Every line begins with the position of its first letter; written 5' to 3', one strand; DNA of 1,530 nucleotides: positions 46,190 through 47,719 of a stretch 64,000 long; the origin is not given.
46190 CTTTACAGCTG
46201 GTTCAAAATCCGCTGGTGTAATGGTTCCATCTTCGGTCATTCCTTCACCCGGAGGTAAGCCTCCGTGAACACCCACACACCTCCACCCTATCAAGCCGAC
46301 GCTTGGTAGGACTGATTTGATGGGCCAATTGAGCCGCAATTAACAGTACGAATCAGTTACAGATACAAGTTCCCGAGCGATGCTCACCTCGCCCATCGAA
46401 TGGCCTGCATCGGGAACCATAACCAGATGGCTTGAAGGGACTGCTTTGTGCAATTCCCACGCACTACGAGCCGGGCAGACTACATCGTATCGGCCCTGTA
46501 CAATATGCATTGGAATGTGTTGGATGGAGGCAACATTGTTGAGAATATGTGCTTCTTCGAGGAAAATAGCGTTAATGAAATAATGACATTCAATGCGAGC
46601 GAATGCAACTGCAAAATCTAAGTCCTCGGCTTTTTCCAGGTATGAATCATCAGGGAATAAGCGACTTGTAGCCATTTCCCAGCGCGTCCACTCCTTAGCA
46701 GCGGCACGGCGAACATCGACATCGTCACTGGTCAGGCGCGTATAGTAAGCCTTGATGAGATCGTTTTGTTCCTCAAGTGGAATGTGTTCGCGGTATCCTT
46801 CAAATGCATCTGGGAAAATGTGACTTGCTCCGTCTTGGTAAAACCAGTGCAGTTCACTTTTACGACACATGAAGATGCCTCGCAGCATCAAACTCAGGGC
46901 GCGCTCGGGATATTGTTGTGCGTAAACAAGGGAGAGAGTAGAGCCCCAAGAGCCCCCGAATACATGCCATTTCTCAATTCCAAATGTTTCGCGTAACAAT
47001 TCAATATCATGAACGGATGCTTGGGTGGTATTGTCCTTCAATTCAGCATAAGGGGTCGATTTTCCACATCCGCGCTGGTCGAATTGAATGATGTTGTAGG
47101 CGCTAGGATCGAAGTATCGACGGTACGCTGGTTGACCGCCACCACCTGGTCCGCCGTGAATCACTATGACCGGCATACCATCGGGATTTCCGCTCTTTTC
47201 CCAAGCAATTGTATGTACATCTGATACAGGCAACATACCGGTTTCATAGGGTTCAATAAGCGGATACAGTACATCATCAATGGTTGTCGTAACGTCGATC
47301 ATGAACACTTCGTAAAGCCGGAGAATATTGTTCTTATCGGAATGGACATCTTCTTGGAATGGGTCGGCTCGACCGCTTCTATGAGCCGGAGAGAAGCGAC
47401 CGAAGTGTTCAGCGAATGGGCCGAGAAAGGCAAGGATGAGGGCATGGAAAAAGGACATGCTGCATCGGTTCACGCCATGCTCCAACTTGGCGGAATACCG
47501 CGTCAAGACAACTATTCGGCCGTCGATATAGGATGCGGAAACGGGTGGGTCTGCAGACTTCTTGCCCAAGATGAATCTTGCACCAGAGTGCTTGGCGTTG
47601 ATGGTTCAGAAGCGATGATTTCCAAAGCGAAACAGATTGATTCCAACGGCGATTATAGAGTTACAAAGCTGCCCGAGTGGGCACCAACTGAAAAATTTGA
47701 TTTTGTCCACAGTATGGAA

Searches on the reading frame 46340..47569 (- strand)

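Call 8: search_protein_families(library=pfam, proteins=[window:46340-47569:-], max_evalue=0.001)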
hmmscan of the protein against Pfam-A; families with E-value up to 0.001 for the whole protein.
window:46340-47569:- (409 aa): 4 families
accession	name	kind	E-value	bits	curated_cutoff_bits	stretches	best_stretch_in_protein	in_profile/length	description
PF00561.26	Abhydrolase_1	-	5.5e-31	108.5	25.8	1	133-392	2-240/245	alpha/beta hydrolase fold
PF12146.15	Hydrolase_4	-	4.2e-09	36.5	27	1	156-229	30-106/239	Serine aminopeptidase, S33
PF12697.13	Abhydrolase_6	-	2e-07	32.4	26.3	1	134-392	1-206/217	Alpha/beta hydrolase family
PF08386.16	Abhydrolase_4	-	3.8e-05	24.2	21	1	350-392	33-75/103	TAP-like protein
